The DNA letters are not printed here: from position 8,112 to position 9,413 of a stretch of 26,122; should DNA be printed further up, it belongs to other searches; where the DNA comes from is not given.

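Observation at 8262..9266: Unrecognised secreted tandem-repeat protein ending in a peptidoglycan-binding domain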

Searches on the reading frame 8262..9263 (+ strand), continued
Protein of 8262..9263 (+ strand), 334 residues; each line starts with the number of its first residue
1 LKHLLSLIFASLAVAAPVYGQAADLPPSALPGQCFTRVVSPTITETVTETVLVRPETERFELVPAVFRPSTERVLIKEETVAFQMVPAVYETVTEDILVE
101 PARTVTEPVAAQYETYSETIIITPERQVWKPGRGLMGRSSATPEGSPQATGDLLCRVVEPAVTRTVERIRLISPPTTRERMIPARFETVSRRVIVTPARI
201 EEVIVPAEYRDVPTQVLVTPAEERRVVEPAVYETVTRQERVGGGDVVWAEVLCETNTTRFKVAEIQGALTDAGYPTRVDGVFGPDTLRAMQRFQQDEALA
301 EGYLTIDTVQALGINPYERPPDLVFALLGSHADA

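Call 21: find_encoding_contigs(protein=P0087, flank=6000, max_places=3)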
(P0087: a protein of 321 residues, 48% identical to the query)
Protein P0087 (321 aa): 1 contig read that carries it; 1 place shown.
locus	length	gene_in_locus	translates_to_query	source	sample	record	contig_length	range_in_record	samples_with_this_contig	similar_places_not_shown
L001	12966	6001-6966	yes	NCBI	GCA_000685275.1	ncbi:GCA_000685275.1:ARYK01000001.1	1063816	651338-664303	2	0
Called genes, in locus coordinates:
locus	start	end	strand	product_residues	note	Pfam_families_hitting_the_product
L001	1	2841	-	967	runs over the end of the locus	PF28492:Beta_helix_4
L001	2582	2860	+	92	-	-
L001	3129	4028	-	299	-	PF07676:PD40 (faint)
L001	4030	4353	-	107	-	PF01381:HTH_3, PF12844:HTH_19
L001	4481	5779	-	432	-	PF00206:Lyase_1, PF10397:ADSL_C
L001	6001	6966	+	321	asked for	PF01471:PG_binding_1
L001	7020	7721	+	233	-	PF01988:VIT1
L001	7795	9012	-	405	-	PF00180:Iso_dh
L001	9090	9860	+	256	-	PF00588:SpoU_methylase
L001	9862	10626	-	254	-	PF00378:ECH_1, PF16113:ECH_2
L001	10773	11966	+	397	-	PF02771:Acyl-CoA_dh_N, PF02770:Acyl-CoA_dh_M, PF00441:Acyl-CoA_dh_1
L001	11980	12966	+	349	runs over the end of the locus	PF02771:Acyl-CoA_dh_N, PF00441:Acyl-CoA_dh_1, PF08028:Acyl-CoA_dh_2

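Call 22: find_encoding_contigs(protein=P0005, flank=5000, max_places=2)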
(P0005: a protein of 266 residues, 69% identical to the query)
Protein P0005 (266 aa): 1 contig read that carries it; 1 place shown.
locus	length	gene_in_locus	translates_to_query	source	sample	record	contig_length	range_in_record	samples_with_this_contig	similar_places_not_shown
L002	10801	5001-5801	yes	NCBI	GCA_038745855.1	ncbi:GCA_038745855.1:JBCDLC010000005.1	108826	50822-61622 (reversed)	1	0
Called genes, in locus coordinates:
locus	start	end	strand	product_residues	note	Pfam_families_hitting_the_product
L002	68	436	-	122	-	PF04993:TfoX_N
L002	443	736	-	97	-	PF11625:DUF3253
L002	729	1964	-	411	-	PF00144:Beta-lactamase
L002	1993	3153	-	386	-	PF02771:Acyl-CoA_dh_N, PF02770:Acyl-CoA_dh_M, PF00441:Acyl-CoA_dh_1, PF22924:ACOX_C_alpha1 (faint), PF08028:Acyl-CoA_dh_2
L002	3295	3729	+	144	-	PF13622:4HBT_3 (weak), PF03061:4HBT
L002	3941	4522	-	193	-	PF00440:TetR_N, PF17940:TetR_C_31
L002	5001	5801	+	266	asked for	PF01471:PG_binding_1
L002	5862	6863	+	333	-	PF00296:Bac_luciferase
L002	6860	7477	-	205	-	PF02798:GST_N, PF13417:GST_N_3, PF13409:GST_N_2, PF00043:GST_C (weak), PF13410:GST_C_2 (weak)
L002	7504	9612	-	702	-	PF07715:Plug, PF00593:TonB_dep_Rec_b-barrel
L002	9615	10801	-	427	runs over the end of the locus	PF01773:Nucleos_tra2_N, PF07670:Gate, PF07662:Nucleos_tra2_C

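Call 23: find_encoding_contigs(protein=P0012, flank=5000, max_places=2)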
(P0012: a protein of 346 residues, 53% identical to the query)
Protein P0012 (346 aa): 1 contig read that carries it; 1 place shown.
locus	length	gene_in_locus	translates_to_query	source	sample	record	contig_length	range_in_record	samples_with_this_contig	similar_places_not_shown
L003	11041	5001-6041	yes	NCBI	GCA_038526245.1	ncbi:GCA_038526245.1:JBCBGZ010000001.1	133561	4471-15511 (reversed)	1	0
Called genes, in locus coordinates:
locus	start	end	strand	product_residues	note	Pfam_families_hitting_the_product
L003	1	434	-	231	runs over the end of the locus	PF00072:Response_reg, PF00486:Trans_reg_C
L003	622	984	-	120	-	PF04993:TfoX_N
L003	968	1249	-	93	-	PF11625:DUF3253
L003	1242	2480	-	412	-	PF00144:Beta-lactamase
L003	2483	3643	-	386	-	PF02771:Acyl-CoA_dh_N, PF02770:Acyl-CoA_dh_M, PF00441:Acyl-CoA_dh_1, PF22924:ACOX_C_alpha1 (weak), PF08028:Acyl-CoA_dh_2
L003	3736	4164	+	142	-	PF13622:4HBT_3 (weak), PF03061:4HBT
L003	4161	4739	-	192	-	PF00440:TetR_N (weak), PF17940:TetR_C_31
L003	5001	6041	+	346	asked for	PF01471:PG_binding_1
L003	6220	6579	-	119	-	PF01521:Fe-S_biosyn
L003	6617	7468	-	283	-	-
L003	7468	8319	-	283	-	-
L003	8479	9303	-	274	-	-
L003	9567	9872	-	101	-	PF04800:NDUS4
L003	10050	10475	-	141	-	PF03061:4HBT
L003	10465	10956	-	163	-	PF02643:DUF192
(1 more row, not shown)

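Call 24: find_encoding_contigs(protein=P0003, flank=5000, max_places=2)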
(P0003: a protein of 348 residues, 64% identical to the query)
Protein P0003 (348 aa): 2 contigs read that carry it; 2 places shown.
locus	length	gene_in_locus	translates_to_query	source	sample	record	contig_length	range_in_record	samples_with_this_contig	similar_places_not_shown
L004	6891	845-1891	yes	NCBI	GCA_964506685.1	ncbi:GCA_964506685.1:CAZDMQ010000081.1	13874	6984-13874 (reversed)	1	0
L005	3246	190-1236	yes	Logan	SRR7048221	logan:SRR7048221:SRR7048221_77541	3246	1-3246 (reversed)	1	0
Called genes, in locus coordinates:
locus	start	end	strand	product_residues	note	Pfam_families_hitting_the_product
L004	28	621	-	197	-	PF00440:TetR_N (weak), PF17940:TetR_C_31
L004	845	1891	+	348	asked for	PF01471:PG_binding_1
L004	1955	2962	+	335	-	PF00296:Bac_luciferase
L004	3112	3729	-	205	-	PF02798:GST_N, PF13417:GST_N_3, PF13409:GST_N_2, PF00043:GST_C, PF13410:GST_C_2 (weak)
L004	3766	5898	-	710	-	PF07715:Plug, PF00593:TonB_dep_Rec_b-barrel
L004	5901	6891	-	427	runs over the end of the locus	PF01773:Nucleos_tra2_N, PF07670:Gate, PF07662:Nucleos_tra2_C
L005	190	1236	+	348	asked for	PF01471:PG_binding_1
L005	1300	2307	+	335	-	PF00296:Bac_luciferase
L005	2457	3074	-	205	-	PF02798:GST_N, PF13417:GST_N_3, PF13409:GST_N_2, PF00043:GST_C, PF13410:GST_C_2 (weak)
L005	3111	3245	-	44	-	?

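Call 25: find_related_loci(query=A1, collection=genome_contigs, flank=4000)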
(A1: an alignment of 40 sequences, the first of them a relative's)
Query A1 (334 aa) in genome_contigs; peptide patterns used: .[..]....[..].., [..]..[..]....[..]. (x = any residue, [..] = any of these).
146 stretches matched a pattern; 126 encode a relative of the query (tblastn E <= 1e-3); the best 80 are kept; 80 distinct loci.
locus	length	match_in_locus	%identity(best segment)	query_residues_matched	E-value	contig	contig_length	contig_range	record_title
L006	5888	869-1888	64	1-334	2e-138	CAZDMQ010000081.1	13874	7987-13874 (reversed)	MAG TPA_asm: uncultured Hyphomonadaceae bacterium isolate SRP141376_co3_357 genome assembly, contig: NODE_12130_length_1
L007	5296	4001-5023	54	1-334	4e-113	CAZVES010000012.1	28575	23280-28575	MAG TPA_asm: uncultured Hyphomonadaceae bacterium isolate binchicken_co8_330 genome assembly, contig: NODE_2212_length_2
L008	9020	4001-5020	53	1-334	7e-111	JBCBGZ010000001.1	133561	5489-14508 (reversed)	MAG: Pseudomonadota bacterium isolate J06616_19 NODE_11_length_133561_cov_25.244873, whole genome shotgun sequence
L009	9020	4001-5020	53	1-334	6e-110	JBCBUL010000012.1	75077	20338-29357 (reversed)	MAG: Pseudomonadota bacterium isolate J06640_3 k141_258181_length_75077_cov_28.6764, whole genome shotgun sequence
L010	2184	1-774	64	32-331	8e-114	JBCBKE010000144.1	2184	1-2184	MAG: Pseudomonadota bacterium isolate J06627_17 NODE_144_length_2184_cov_10.128619, whole genome shotgun sequence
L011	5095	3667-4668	54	1-328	3e-108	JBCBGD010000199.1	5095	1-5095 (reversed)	MAG: Pseudomonadota bacterium isolate J06614_5 NODE_199_length_5095_cov_4.462136, whole genome shotgun sequence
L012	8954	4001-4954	53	21-332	5e-106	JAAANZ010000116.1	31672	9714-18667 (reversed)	MAG: Alphaproteobacteria bacterium isolate GSL.Bin11 NODE_735_length_31672_cov_0.864854, whole genome shotgun sequence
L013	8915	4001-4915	68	32-330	8e-134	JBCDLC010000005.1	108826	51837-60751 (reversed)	MAG: Pseudomonadota bacterium isolate P01_H01_bin.76 k141_2501469_length_108826_cov_18.0000, whole genome shotgun sequen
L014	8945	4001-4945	52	10-318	3e-96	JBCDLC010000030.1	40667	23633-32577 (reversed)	MAG: Pseudomonadota bacterium isolate P01_H01_bin.76 k141_3432863_length_40667_cov_18.0000, whole genome shotgun sequenc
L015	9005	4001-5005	53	4-317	6e-96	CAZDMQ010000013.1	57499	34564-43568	MAG TPA_asm: uncultured Hyphomonadaceae bacterium isolate SRP141376_co3_357 genome assembly, contig: NODE_1265_length_57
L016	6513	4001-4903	54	21-320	1e-93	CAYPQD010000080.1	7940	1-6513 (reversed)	MAG TPA_asm: uncultured Hyphomonadaceae bacterium isolate SRP141376_co3_168 genome assembly, contig: NODE_24509_length_7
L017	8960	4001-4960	52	1-316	1e-93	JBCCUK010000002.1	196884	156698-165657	MAG: Pseudomonadota bacterium isolate P01_E01_bin.12 k141_1719438_length_196884_cov_37.5514, whole genome shotgun sequen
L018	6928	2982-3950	50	1-317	6e-93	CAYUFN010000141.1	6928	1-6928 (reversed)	MAG TPA_asm: uncultured Hyphomonas sp. isolate SRP268394_co2_8 genome assembly, contig: NODE_15467_length_6928_cov_4.504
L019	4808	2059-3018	51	2-317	2e-92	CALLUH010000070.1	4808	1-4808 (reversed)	MAG: uncultured Hyphomonadaceae bacterium isolate H1_Bin_MAXBIN__029_sub_1_1 genome assembly, contig: c_000000023454, wh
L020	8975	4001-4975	47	2-317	4e-92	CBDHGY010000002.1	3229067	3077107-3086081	MAG: Hyphomonadaceae bacterium isolate f54332c6-f9a3-4e53-884a-cee21031d192 genome assembly, contig: contig_2, whole gen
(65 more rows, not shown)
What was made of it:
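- The family is abundant in marine surface-attached Hyphomonadaceae (call 25).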

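Call 51: search_protein_families(library=phrogs, proteins=[window:8262-9263:+], max_evalue=0.1)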
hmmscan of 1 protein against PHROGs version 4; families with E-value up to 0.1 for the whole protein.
window:8262-9263:+ (334 aa): 5 families
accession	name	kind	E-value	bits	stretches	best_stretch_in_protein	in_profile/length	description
phrog_2649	-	lysis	2.3e-07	31.9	1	256-300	178-222/261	endolysin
phrog_1493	-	lysis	6.5e-07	29.9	1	254-308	242-295/394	endolysin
phrog_1224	-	head and packaging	3.8e-05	24.1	1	260-312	11-64/438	endolysin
phrog_17001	-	lysis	0.0064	17.1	1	254-298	48-93/265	endolysin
phrog_16428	-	lysis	0.068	12.8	1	248-305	449-511/520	endolysin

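Call 55: fold_search(model_id=the predicted structure, library=viral)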
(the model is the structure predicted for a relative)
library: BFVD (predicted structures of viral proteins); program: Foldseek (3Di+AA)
matches with E <= 10: 304; with E <= 0.001: 1
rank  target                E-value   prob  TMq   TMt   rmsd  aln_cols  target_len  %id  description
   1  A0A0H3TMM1            5.4e-04  0.80  0.08  0.06  36.5       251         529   14  (no name in the UniProt tables at hand)
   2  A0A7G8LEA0            1.8e-03  0.12  0.06  0.04  57.8       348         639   18  (no name in the UniProt tables at hand)
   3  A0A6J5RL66            3.3e-02  1.00  0.16  0.24  11.8        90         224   24  Peptidoglycan binding-like [uncultured Caudovirales phage]
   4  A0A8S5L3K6            3.7e-02  0.10  0.09  0.06  43.2       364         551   10  Maturation protein [ssRNA phage SRR6050738_2]
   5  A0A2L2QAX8            4.3e-02  0.09  0.07  0.08  52.7       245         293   16  Uncharacterized protein [Human betaherpesvirus 6A]
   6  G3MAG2                5.7e-02  0.06  0.06  0.06  35.0       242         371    7  Gp421 [Bacillus phage G]
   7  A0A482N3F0            6.7e-02  0.13  0.09  0.06  27.0       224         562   12  (no name in the UniProt tables at hand)
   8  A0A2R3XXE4            7.8e-02  0.25  0.12  0.11  29.6       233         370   10  Uncharacterized protein [Human betaherpesvirus 6]
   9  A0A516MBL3            9.2e-02  1.00  0.15  0.18   2.6        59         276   36  (no name in the UniProt tables at hand)
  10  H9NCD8                1.3e-01  0.97  0.10  0.14   7.1        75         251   24  (no name in the UniProt tables at hand)
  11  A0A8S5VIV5            1.3e-01  0.18  0.11  0.13  13.2       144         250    7  Lower collar protein [Podoviridae sp. ct9H612]
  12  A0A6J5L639            1.5e-01  0.05  0.08  0.05  56.6       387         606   14  PA14 domain containing protein (Fragment) [uncultured Caudovirales phage]
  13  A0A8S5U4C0            1.6e-01  1.00  0.15  0.57   0.9        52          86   35  N acetylmuramidase [Podoviridae sp. ctIyI17]
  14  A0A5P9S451            1.7e-01  0.47  0.14  0.17  29.4       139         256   14  Uncharacterized protein [Human betaherpesvirus 6]
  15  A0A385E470            1.8e-01  0.06  0.07  0.08  59.6       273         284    8  Putative capsid protein [Circoviridae sp.]
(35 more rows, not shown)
